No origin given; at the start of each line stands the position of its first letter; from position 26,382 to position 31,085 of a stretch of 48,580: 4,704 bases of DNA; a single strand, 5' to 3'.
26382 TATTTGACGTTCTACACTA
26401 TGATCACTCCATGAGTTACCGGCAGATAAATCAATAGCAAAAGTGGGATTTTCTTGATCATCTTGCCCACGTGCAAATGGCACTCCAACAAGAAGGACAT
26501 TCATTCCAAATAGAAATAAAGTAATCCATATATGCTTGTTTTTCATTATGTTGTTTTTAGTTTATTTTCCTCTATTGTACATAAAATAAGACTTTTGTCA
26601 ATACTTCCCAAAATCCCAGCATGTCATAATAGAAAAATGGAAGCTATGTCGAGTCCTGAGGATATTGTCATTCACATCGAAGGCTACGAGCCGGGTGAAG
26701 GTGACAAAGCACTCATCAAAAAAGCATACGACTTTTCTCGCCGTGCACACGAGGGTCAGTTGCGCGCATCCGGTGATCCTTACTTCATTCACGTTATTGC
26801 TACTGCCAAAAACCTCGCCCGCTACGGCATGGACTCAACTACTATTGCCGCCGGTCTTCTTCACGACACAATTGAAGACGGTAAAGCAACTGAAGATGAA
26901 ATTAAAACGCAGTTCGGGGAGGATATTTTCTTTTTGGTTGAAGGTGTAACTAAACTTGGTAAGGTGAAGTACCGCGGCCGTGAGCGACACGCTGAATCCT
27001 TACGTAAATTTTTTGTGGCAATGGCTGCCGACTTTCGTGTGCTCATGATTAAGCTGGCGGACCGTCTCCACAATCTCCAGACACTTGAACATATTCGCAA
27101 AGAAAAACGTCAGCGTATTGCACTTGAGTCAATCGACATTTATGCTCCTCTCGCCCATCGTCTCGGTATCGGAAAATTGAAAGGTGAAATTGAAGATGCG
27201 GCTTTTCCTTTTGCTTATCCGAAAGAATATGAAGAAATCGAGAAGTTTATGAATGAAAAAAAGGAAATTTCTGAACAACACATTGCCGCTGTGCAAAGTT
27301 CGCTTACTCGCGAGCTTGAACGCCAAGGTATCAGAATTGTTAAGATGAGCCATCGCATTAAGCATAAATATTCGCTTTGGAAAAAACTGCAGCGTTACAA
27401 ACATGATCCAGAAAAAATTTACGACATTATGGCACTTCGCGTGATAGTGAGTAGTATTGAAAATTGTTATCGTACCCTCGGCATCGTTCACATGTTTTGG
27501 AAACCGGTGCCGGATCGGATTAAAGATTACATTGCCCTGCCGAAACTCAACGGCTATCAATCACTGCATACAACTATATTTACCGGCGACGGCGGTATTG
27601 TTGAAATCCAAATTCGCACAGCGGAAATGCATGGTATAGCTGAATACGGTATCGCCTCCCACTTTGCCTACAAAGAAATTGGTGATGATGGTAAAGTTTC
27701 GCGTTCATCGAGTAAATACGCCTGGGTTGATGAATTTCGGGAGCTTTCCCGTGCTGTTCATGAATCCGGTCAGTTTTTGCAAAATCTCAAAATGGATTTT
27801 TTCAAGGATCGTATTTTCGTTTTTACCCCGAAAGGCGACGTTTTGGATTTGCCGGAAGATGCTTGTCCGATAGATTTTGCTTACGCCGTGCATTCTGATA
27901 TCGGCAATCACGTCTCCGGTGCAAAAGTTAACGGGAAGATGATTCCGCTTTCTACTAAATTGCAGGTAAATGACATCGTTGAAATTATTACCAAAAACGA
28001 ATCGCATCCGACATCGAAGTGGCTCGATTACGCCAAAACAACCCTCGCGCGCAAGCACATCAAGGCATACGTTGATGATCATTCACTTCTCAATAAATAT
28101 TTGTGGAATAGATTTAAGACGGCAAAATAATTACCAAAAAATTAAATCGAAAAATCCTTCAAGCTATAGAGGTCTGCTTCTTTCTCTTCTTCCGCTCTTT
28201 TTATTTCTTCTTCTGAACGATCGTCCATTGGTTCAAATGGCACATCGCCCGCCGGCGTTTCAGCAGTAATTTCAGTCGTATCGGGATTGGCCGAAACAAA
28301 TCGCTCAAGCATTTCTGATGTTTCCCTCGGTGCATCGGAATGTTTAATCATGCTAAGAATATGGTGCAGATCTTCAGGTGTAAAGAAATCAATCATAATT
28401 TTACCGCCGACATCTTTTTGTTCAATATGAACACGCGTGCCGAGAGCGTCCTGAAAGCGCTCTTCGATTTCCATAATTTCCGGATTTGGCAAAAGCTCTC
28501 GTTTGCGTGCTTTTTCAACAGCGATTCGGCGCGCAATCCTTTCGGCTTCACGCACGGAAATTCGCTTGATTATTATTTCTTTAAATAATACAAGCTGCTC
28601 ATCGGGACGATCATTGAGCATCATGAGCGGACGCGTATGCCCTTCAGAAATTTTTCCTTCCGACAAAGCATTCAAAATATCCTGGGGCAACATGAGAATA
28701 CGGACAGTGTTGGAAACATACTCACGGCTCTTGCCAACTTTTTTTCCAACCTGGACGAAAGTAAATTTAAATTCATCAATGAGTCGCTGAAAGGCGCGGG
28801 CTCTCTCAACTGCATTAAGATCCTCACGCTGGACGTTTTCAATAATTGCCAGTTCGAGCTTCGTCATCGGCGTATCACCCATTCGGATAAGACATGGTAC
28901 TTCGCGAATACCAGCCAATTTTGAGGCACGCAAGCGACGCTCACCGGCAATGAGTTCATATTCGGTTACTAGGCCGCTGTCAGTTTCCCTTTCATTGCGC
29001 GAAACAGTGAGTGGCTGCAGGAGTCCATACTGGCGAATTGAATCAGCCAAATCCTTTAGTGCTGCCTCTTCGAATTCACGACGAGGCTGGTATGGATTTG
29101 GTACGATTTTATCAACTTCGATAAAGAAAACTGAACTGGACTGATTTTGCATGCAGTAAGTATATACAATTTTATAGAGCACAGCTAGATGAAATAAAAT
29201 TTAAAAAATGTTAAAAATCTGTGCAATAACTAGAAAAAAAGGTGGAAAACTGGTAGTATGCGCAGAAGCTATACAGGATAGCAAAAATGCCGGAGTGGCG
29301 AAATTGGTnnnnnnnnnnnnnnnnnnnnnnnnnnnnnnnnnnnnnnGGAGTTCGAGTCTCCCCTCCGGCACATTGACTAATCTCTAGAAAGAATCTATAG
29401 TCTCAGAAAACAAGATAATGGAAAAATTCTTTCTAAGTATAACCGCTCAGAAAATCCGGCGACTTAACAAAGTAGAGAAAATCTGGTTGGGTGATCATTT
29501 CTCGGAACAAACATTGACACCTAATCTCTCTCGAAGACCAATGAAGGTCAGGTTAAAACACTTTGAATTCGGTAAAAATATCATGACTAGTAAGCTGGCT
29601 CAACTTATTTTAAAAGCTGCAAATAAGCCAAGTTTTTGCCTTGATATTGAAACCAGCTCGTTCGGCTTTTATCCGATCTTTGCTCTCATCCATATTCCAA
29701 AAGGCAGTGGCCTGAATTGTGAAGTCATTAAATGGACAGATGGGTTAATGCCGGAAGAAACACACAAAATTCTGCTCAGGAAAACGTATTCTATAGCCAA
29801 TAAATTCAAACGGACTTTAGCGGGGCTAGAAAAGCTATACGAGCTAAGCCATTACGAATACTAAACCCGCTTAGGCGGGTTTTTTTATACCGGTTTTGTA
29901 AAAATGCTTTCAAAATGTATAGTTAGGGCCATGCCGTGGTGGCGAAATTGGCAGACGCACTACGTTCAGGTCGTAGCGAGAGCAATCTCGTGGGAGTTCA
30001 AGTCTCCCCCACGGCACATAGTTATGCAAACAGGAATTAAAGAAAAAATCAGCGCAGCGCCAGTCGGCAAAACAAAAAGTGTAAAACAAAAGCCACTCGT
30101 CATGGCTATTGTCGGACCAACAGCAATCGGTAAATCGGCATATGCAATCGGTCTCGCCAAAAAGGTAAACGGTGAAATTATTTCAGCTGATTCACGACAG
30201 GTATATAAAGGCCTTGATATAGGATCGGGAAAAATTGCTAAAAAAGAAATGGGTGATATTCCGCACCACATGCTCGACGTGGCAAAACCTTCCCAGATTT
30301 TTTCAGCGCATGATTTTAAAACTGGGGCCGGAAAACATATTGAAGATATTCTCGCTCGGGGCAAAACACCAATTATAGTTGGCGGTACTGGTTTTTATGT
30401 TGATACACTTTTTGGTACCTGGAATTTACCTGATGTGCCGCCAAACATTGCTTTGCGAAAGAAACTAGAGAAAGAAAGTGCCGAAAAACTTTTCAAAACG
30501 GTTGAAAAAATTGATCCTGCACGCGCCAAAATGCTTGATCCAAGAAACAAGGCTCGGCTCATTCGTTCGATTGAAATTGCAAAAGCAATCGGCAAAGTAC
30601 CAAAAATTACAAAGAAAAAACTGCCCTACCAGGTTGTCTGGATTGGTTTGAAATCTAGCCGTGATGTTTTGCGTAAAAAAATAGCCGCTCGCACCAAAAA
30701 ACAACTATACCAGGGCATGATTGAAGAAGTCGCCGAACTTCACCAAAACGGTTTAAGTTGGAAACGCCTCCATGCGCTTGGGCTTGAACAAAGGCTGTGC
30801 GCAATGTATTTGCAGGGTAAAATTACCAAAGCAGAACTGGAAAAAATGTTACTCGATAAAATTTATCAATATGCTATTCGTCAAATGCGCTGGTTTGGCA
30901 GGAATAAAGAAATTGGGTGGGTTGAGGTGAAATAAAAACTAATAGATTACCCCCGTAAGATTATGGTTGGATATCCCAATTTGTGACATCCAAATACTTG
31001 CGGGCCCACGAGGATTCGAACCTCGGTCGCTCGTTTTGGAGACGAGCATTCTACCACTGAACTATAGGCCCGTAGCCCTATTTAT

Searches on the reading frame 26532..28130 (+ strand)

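Call 8: search_protein_families(library=pfam, proteins=[window:26532-28130:+], max_evalue=0.001)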
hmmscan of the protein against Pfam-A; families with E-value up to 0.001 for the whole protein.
window:26532-28130:+ (532 aa): 4 families
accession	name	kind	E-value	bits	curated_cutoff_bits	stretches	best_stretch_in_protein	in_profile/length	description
PF13328.12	HD_4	-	7.2e-45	152.9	27.2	1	65-213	1-155/156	HD domain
PF04607.23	RelA_SpoT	-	5.4e-39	133.4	27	1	274-382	1-110/113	Region found in RelA / SpoT proteins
PF02824.27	TGS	-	3.9e-22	78.5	22.2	1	428-487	1-60/60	TGS domain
PF01966.28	HD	-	5.6e-08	33.5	22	1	84-181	1-115/116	HD domain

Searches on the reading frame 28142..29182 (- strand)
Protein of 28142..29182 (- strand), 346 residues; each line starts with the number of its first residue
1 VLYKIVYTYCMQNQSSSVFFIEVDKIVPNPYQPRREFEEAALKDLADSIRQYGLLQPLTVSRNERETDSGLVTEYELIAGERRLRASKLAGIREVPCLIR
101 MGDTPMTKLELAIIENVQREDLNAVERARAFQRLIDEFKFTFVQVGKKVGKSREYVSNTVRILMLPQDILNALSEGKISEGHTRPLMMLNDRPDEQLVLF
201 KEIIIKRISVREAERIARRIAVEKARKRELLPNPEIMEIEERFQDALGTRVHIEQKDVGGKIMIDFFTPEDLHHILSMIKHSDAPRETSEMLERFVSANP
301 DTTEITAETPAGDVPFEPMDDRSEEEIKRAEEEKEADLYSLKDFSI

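Call 8: search_protein_families(library=pfam, proteins=[window:28142-29182:-], max_evalue=0.001)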
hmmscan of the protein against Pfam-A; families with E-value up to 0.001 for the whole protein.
window:28142-29182:- (346 aa): 3 families
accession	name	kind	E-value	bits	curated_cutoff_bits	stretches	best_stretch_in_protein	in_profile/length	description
PF17762.8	HTH_ParB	-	1.9e-29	102.2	22.6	1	120-220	1-100/102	ParB HTH domain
PF02195.25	ParB_N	-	5.5e-26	90.9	26.3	1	19-118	4-95/95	ParB N-terminal domain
PF23552.2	ParB_C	-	2.7e-08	33.6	23.8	1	233-280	2-50/50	ParB dimerisation domain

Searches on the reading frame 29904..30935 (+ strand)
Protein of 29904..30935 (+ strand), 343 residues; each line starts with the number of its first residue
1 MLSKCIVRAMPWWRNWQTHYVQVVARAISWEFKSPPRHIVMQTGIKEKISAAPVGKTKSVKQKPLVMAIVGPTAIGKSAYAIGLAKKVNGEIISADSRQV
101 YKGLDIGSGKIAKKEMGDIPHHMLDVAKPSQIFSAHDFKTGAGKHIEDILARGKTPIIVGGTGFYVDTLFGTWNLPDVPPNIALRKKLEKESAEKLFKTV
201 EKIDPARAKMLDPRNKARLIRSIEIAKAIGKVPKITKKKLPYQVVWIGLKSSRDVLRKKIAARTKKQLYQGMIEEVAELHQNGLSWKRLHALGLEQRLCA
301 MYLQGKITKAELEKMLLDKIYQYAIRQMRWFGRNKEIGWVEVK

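Call 8: search_protein_families(library=pfam, proteins=[window:29904-30935:+], max_evalue=0.001)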
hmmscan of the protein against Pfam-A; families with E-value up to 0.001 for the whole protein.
window:29904-30935:+ (343 aa): 2 families
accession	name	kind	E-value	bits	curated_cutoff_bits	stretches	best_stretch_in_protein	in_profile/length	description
PF01715.23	IPPT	-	1.6e-60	205.3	23.6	1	99-333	1-242/243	IPP transferase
PF01745.22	IPT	-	1.3e-08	35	20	1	66-123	3-60/233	Isopentenyl transferase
